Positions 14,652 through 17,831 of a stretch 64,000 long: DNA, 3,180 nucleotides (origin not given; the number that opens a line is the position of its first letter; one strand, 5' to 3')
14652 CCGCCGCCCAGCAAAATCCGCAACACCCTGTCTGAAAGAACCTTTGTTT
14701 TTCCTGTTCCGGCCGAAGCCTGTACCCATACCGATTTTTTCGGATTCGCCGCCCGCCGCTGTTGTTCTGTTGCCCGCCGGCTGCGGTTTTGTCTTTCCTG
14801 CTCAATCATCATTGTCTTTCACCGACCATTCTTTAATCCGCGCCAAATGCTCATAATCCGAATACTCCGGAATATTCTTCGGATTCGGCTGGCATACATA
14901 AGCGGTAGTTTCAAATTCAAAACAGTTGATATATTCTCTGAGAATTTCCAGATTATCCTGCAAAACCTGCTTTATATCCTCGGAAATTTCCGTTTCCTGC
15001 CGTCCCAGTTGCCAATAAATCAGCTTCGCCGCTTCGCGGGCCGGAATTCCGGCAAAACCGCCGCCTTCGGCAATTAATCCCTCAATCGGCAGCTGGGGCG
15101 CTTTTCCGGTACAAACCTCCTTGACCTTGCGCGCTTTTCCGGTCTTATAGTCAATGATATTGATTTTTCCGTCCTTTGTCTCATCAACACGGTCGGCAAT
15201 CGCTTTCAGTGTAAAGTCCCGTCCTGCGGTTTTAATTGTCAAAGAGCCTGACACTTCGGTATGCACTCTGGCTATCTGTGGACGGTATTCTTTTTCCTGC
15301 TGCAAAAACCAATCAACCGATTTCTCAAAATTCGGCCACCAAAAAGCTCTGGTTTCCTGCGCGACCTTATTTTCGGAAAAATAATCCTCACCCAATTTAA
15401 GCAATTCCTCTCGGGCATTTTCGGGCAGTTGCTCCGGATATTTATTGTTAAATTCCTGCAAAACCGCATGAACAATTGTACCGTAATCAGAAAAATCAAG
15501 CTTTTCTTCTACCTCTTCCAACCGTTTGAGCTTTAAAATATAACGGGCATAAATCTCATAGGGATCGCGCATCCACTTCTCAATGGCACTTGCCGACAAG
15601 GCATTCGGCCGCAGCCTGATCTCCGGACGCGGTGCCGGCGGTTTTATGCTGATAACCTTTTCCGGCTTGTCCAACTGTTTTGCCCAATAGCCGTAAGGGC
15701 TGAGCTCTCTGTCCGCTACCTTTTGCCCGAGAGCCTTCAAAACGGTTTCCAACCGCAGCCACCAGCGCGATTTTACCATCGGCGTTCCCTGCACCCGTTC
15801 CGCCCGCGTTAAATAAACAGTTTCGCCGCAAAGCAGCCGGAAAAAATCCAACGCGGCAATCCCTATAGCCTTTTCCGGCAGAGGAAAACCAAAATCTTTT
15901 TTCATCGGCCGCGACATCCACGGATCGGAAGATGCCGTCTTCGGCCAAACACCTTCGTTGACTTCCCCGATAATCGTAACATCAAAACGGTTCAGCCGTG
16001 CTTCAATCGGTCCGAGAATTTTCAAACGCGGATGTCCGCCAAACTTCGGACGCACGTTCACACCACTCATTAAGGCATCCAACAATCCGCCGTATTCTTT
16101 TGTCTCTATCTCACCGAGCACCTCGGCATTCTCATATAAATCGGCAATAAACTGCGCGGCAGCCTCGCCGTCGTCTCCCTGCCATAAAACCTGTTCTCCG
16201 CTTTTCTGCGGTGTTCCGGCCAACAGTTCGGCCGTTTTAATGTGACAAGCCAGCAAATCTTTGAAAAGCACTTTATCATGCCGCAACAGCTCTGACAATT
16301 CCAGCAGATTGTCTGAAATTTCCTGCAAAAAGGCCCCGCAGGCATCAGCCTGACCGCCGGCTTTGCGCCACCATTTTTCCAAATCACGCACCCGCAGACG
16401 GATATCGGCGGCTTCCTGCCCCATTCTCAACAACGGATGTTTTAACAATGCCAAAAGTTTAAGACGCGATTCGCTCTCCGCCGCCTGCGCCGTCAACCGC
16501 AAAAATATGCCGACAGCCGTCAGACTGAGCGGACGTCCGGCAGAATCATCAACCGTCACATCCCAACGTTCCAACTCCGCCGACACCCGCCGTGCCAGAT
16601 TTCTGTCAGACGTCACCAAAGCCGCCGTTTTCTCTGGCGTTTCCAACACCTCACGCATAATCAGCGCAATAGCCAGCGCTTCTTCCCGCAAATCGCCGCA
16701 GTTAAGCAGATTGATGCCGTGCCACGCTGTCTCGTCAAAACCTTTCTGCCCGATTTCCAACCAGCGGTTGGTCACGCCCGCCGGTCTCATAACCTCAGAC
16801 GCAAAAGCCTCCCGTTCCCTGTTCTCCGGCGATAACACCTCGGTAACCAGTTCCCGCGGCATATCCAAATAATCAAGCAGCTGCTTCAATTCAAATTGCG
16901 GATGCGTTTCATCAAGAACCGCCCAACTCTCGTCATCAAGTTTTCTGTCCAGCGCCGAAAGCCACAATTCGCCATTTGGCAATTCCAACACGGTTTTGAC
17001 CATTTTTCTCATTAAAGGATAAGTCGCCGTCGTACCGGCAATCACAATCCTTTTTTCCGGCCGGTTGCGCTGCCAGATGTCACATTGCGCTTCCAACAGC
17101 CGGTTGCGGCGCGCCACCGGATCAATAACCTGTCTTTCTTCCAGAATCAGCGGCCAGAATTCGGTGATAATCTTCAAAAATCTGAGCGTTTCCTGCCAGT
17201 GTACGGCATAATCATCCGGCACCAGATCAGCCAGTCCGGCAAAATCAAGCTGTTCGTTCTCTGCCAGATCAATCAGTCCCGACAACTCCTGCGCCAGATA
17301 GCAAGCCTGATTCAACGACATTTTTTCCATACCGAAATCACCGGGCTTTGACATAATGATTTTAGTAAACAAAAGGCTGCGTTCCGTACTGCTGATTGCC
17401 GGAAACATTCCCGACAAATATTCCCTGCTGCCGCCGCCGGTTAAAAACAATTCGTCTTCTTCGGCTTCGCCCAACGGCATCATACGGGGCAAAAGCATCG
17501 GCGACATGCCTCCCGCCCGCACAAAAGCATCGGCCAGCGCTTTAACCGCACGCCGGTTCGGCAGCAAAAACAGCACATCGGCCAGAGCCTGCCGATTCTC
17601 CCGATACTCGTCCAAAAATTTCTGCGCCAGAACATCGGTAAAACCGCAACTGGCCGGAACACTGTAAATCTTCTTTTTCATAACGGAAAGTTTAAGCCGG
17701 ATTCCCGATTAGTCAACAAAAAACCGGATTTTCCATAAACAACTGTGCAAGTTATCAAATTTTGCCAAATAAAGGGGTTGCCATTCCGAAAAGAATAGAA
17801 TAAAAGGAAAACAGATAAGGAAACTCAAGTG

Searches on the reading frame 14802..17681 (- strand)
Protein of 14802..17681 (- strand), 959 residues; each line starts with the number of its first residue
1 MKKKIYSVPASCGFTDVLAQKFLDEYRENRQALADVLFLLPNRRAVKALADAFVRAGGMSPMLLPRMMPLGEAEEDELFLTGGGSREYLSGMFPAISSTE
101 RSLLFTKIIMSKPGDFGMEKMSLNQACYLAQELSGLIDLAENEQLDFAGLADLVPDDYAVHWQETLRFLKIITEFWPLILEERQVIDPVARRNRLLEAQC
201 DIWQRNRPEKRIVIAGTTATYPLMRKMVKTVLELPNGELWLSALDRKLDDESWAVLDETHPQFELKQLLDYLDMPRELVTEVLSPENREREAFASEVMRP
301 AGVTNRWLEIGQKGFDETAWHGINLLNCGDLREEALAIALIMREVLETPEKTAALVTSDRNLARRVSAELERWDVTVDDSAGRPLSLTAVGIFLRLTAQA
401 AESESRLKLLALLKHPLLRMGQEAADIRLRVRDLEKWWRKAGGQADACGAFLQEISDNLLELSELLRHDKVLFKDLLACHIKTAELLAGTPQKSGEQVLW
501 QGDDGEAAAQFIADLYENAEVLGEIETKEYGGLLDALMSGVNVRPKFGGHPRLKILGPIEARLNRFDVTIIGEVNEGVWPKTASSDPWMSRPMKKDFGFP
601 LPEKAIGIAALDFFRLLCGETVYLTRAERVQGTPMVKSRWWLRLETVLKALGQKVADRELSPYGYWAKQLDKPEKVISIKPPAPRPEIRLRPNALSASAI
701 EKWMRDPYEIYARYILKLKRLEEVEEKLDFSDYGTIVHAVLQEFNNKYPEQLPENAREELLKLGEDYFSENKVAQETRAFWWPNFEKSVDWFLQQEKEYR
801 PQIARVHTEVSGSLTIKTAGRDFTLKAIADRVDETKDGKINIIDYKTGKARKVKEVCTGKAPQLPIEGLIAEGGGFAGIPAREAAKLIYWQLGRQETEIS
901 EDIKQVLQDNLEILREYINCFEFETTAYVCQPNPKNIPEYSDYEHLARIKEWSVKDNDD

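Call 12: search_protein_families(library=pfam, proteins=[window:14802-17681:-], max_evalue=0.00001)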
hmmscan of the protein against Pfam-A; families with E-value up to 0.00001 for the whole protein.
window:14802-17681:- (959 aa): 1 family
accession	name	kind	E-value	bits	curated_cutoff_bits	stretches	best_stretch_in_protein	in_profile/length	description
PF12705.13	PDDEXK_1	-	8.1e-26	91.9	22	1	695-921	2-220/247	PD-(D/E)XK nuclease superfamily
